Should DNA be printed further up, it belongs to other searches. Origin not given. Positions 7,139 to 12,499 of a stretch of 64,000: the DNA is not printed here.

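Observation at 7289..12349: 1686-aa secreted nuclease combining a PLC/S1-P1-like Zn hydrolase domain, an SNase domain and three lamin-tail domains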

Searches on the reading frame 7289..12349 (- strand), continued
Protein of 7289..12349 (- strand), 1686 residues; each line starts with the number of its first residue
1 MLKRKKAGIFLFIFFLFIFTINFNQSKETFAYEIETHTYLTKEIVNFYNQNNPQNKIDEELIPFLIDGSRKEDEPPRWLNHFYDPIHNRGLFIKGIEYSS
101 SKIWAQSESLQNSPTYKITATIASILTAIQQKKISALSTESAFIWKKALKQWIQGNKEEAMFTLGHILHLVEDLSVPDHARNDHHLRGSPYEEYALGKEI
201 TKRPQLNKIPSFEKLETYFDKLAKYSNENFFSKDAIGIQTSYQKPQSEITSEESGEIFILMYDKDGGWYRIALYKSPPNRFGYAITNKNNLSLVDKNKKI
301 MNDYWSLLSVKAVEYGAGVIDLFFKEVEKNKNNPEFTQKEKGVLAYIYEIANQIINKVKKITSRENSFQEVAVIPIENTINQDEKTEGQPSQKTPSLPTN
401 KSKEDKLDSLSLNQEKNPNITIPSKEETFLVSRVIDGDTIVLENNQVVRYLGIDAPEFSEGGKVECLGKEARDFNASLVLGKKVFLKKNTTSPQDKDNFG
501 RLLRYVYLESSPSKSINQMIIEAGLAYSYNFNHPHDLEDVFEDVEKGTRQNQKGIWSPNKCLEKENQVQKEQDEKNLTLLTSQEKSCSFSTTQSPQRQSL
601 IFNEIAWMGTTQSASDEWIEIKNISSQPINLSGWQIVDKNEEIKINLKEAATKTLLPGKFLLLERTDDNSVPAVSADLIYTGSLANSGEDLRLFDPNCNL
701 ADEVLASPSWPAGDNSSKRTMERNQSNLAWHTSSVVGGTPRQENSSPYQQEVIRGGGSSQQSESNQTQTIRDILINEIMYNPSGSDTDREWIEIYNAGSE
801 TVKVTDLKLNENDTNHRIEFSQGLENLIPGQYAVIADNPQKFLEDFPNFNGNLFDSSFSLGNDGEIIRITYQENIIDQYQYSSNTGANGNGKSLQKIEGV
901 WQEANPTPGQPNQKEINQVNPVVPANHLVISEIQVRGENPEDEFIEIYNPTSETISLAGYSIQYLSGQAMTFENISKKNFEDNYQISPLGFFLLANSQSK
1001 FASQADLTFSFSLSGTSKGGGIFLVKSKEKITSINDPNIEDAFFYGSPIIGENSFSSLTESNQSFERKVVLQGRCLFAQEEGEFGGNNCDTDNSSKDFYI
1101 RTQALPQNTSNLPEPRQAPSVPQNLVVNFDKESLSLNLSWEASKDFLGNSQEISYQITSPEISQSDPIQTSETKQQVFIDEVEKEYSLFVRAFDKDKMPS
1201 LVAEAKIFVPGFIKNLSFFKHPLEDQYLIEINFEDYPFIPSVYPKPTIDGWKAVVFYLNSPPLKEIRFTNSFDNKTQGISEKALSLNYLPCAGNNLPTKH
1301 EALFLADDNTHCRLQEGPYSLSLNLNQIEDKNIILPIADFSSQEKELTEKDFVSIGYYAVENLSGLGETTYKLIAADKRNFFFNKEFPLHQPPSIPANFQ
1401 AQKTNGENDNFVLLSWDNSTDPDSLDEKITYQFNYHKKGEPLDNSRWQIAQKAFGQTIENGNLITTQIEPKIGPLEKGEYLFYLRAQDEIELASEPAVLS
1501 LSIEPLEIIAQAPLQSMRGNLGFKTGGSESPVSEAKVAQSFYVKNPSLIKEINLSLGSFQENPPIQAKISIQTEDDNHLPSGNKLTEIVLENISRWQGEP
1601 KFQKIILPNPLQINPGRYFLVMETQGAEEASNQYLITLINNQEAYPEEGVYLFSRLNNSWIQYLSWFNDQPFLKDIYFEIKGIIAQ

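Call 11: find_homologous_proteins(query=window:7289-12349:-)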
Query window:7289-12349:- (1686 aa): 422 proteins with E <= 0.001 among 8000 candidates; the best 120 are listed.
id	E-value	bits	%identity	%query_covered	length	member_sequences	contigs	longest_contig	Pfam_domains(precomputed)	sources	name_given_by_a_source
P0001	0.0e+0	3767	99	100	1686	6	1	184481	PF00932.26,PF00565.24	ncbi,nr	ncbi:MAG: lamin tail domain-containing protein [Patescibacteria group bacterium]|nr:lamin tail domai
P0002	0.0e+0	1486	45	100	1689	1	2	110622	PF00932.26,PF00565.24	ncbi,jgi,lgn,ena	ncbi:MAG: lamin tail domain-containing protein [Candidatus Paceibacterota bacterium]|jgi:endonucleas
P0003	0.0e+0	1138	39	98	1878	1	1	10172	PF00932.26,PF00565.24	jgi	jgi:endonuclease YncB( thermonuclease family)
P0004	0.0e+0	1127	39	96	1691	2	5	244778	PF00932.26,PF00565.24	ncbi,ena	-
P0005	0.0e+0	1113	42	85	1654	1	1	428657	PF00932.26,PF00565.24,PF00041.28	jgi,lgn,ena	-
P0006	0.0e+0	1099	41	84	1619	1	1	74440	PF00932.26,PF00565.24,PF00041.28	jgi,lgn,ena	-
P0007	0.0e+0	1086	38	99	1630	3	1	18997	PF00932.26,PF00565.24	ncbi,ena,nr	ncbi:MAG TPA: lamin tail domain-containing protein [Candidatus Paceibacterota bacterium]|nr:lamin ta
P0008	0.0e+0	1072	41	85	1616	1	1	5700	PF00932.26,PF00565.24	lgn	-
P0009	0.0e+0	1047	37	96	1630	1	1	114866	PF00932.26,PF00565.24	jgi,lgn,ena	-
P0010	0.0e+0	1013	39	85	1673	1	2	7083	PF00932.26,PF00565.24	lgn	-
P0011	5.2e-298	1010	34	53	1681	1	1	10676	PF00932.26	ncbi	-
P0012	6.7e-295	1000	37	90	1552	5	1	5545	PF00932.26,PF00565.24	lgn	-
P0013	8.4e-292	990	37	100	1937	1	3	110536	PF00932.26,PF00565.24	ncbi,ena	-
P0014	1.6e-290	985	36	100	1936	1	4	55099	PF00932.26,PF00565.24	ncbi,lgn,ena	-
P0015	2.5e-290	985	38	88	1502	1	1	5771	PF00932.26,PF00565.24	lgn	-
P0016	3.3e-289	981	38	85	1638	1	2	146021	PF00932.26,PF00565.24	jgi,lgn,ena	-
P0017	5.9e-282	957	41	46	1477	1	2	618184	PF00932.26,PF00565.24,PF00041.28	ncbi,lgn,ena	-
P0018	1.4e-278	946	49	20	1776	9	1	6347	PF00801.27,PF00932.26,PF18911.7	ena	-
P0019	7.0e-274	930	46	23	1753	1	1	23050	PF00801.27,PF00932.26,PF00041.28,PF18911.7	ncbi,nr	ncbi:MAG: lamin tail domain-containing protein [bacterium]|nr:lamin tail domain-containing protein [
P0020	1.2e-271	923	45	22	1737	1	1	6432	PF00801.27,PF00932.26,PF18911.7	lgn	-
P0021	1.0e-269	916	39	51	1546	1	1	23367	PF00932.26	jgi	jgi:hypothetical protein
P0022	3.2e-267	908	46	23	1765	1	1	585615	PF00801.27,PF00932.26,PF18911.7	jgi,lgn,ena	-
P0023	2.7e-254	865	32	55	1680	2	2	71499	PF00932.26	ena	-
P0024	3.1e-250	852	46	23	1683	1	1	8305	PF22352.3,PF00801.27,PF00932.26,PF18911.7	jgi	jgi:hypothetical protein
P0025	3.4e-247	842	38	80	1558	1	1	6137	PF00932.26,PF00565.24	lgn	-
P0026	8.9e-246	837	31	48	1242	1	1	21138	PF00932.26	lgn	-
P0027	2.9e-245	835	35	65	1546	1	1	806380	PF00932.26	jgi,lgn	jgi:hypothetical protein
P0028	4.7e-243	828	34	62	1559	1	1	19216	PF00932.26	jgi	-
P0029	1.5e-240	820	34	53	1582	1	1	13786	PF00932.26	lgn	-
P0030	1.1e-239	817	33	64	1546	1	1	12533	PF00932.26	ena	-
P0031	1.2e-238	813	48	23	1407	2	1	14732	PF00932.26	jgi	-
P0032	1.1e-237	810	50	19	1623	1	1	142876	PF00801.27,PF00932.26,PF18911.7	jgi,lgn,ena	-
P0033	1.6e-235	803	50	22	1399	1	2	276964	PF00801.27,PF00932.26,PF18911.7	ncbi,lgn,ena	-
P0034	1.5e-230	787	48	21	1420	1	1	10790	PF22352.3,PF00801.27,PF00932.26,PF18911.7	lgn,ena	-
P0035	2.2e-226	773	43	21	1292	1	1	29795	PF00932.26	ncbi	-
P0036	1.5e-225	770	47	22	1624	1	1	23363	PF00801.27,PF00932.26,PF00041.28,PF18911.7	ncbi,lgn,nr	ncbi:lamin tail domain-containing protein [Candidatus Wolfebacteria bacterium]|nr:lamin tail domain-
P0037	4.9e-223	762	34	55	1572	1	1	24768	PF00932.26,PF00041.28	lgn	-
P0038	2.6e-220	753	44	23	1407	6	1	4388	PF00932.26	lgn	-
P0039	4.8e-220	752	46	22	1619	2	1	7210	PF00801.27,PF00932.26,PF18911.7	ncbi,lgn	-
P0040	5.8e-220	751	32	51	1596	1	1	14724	PF00932.26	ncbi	-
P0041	6.8e-219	748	31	56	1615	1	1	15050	PF00932.26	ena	-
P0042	8.9e-218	744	46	24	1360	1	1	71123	PF00932.26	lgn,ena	-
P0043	7.8e-217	741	32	54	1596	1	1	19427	PF00932.26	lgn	-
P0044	1.3e-215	737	41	26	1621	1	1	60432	PF00801.27,PF00932.26,PF18911.7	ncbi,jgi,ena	ncbi:MAG: lamin tail domain-containing protein [Candidatus Paceibacterota bacterium]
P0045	3.4e-214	732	47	19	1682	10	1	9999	PF00801.27,PF00932.26,PF18911.7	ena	-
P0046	1.7e-212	727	34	51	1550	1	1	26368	PF00932.26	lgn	-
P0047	5.2e-211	722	31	65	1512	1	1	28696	PF00932.26,PF00041.28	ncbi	-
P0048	1.6e-210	720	31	54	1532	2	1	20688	PF00932.26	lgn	-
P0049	1.3e-209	717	32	51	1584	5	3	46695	PF00932.26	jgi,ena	-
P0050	1.9e-206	707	40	37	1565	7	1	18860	PF00932.26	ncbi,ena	-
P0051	9.2e-206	704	46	19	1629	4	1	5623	PF00801.27,PF00932.26,PF18911.7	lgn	-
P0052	1.8e-205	703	45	21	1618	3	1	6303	PF00801.27,PF00932.26,PF18911.7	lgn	-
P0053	2.1e-205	703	39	23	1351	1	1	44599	PF00932.26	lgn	-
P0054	2.3e-204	700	42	22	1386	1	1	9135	PF00932.26,PF00041.28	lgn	-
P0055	1.6e-203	697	46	21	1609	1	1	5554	PF00801.27,PF00932.26,PF18911.7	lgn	-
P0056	7.6e-203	695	31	55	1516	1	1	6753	PF00932.26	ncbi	ncbi:MAG: lamin tail domain-containing protein [Candidatus Pacearchaeota archaeon]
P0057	1.4e-202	694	35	50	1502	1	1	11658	PF00932.26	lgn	-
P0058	1.3e-200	687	35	51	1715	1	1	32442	PF00932.26,PF13473.13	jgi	-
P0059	2.8e-200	686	43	27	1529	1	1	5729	PF00932.26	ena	-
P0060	5.5e-200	685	31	56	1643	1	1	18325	PF00932.26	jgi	jgi:hypothetical protein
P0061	3.4e-199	683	32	44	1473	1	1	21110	PF00932.26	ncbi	ncbi:MAG: lamin tail domain-containing protein, partial [Candidatus Jorgensenbacteria bacterium]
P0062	1.6e-198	680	33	31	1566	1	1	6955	PF00932.26,PF00041.28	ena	-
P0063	3.9e-198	679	37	37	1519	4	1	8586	PF00932.26,PF13473.13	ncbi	-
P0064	4.8e-198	679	45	21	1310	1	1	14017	PF00932.26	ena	-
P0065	5.6e-197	675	33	49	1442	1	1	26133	PF00932.26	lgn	-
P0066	9.6e-197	674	43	22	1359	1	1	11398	PF00932.26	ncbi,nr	ncbi:MAG: lamin tail domain-containing protein [Candidatus Brennerbacteria bacterium]|nr:lamin tail 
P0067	7.8e-196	671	29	40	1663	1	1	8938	PF00801.27,PF00932.26,PF18911.7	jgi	-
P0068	4.4e-194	666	32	51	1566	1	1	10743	PF00932.26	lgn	-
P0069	2.0e-193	664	48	21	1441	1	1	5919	PF00932.26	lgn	-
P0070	9.0e-193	661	44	20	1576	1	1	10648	PF00932.26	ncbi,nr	ncbi:MAG TPA: lamin tail domain-containing protein [Candidatus Tyrphobacter sp.]|nr:lamin tail domai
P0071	1.5e-192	661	49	19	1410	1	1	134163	PF00801.27,PF00932.26,PF18911.7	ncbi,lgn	-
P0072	1.6e-192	661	31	59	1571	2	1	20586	PF00932.26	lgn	-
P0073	3.0e-191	656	32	59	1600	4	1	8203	PF00932.26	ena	-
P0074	3.2e-191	656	47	18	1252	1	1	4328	PF00932.26,PF13635.13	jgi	-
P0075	3.7e-191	656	32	45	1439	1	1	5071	PF00932.26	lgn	-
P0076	4.3e-191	656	31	54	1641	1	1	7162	PF00932.26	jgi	jgi:hypothetical protein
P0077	5.1e-190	652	50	20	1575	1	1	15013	PF00932.26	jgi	jgi:hypothetical protein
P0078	2.7e-189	650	32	51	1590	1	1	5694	PF00932.26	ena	-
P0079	7.9e-189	648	43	18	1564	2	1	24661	PF00801.27,PF00932.26,PF18911.7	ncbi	ncbi:MAG: lamin tail domain-containing protein [Spirochaetota bacterium]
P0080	5.5e-188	645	42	24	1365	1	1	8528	PF00932.26,PF00041.28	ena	-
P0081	1.1e-186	641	46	23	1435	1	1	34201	PF00932.26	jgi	-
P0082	1.3e-186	641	44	24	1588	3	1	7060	PF00932.26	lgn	-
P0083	1.1e-185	638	37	37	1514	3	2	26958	PF00932.26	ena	-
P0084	1.2e-185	638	47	22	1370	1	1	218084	PF00801.27,PF00932.26,PF18911.7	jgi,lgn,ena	-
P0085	6.0e-185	635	39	21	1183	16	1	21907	PF00932.26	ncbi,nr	ncbi:MAG: hypothetical protein UY24_C0011G0015 [Parcubacteria group bacterium GW2011_GWA1_48_11b]|nr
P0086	1.1e-184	635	40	24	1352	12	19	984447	PF00932.26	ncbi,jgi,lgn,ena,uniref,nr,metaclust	ncbi:TPA: hypothetical protein DDZ49_03815 [Candidatus Wolfebacteria bacterium]|uniref:Phospholipase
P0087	2.3e-184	633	42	23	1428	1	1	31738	PF00932.26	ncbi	-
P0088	5.7e-183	629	48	20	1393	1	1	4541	PF00932.26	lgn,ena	-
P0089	2.1e-182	627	31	52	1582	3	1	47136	PF00932.26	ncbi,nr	ncbi:MAG: lamin tail domain-containing protein [Patescibacteria group bacterium]|nr:lamin tail domai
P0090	7.2e-182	625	41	21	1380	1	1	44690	PF00932.26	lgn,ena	-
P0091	9.2e-182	625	40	20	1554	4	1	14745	PF00932.26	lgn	-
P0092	1.3e-181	624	30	40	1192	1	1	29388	PF00932.26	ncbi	-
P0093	4.9e-181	622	39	22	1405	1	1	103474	PF00932.26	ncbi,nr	ncbi:MAG: lamin tail domain-containing protein [Candidatus Harrisonbacteria bacterium]|nr:lamin tail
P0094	5.1e-181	622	49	20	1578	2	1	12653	PF00932.26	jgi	-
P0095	1.8e-180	621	41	21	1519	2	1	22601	PF00932.26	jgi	jgi:hypothetical protein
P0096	2.8e-180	620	45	20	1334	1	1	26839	PF00932.26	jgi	jgi:hypothetical protein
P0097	2.9e-180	620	28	64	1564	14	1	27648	PF00932.26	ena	-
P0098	4.4e-179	616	31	85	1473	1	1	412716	PF00932.26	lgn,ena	-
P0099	9.4e-179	615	36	34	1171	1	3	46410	PF00932.26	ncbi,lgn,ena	-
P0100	7.9e-178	612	36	24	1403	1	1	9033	PF00932.26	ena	-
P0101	1.3e-177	611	48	21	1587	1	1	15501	PF00932.26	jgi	jgi:hypothetical protein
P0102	8.0e-176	605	41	22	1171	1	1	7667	PF00932.26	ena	-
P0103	1.4e-175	604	44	19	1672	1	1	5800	PF00801.27,PF00932.26,PF18911.7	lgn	-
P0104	2.4e-175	604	43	20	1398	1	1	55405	PF00932.26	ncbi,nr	ncbi:MAG: lamin tail domain-containing protein [Candidatus Liptonbacteria bacterium]|nr:lamin tail d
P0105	5.5e-175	602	30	56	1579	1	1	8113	PF00932.26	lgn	-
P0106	2.4e-174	600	32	48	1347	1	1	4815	PF00932.26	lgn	-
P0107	5.7e-174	599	49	21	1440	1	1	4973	PF00932.26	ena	-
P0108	8.8e-173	595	34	46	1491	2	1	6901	PF00932.26,PF00565.24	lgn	-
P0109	4.6e-172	593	31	48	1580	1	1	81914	PF00932.26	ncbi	-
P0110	8.2e-170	585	37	23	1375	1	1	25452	PF00932.26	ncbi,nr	ncbi:MAG: lamin tail domain-containing protein [bacterium]|nr:lamin tail domain-containing protein [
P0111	2.1e-169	584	29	52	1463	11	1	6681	PF00932.26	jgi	jgi:hypothetical protein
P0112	6.1e-169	582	31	50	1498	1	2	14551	PF00932.26,PF00565.24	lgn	-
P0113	2.6e-168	580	41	15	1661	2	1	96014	PF00932.26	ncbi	ncbi:MAG: lamin tail domain-containing protein [Candidatus Paceibacterota bacterium]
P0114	2.2e-165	571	43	20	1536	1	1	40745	PF00932.26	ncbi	-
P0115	3.7e-165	570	39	26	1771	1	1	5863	PF22352.3,PF00801.27,PF00932.26,PF18911.7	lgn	-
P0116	2.0e-164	567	30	50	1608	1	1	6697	PF00932.26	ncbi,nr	ncbi:MAG: lamin tail domain-containing protein [Candidatus Colwellbacteria bacterium]|nr:lamin tail 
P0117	3.2e-164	567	43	19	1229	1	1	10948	PF00932.26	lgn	-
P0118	1.8e-163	564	31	43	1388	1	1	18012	PF00932.26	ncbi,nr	ncbi:MAG: lamin tail domain-containing protein [Candidatus Jorgensenbacteria bacterium]|nr:lamin tai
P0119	5.4e-162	559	28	52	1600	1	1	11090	PF00932.26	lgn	-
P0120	6.0e-161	556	42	21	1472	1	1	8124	PF22352.3,PF00801.27,PF00932.26,PF18911.7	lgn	-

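Call 17: search_solved_structures(query=A1, max_evalue=1, show_alignments=0)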
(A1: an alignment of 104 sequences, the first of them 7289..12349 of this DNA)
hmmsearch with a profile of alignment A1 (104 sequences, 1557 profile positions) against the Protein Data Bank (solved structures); distinct sequences matched with E-value up to 1: 10.
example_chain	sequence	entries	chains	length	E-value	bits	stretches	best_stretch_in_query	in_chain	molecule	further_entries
1k85_A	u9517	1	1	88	0.00062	21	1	1015-1107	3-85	CHITINASE A1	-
6bt9_A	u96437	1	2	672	0.0017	19.6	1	1288-1394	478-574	Chitinase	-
1wj3_A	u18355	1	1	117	0.0029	18.8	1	1023-1102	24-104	KIAA1496 protein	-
8q6t_I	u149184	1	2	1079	0.029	15.5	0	1032-1108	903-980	Titin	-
2lfg_A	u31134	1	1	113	0.11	13.6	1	1293-1383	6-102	Prolactin receptor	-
1bp3_B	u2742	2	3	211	0.25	12.3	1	1292-1386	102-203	PROTEIN (PROLACTIN RECEPTOR) | Prolactin receptor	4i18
3ncc_B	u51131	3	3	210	0.26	12.3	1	1292-1383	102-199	Prolactin receptor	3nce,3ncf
8oty_A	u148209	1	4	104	0.47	11.4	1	1015-1105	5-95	Titin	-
1ufg_A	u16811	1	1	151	0.71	10.9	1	652-735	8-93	Lamin A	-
7crg_A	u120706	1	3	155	0.94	10.5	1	650-735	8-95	Prelamin-A/C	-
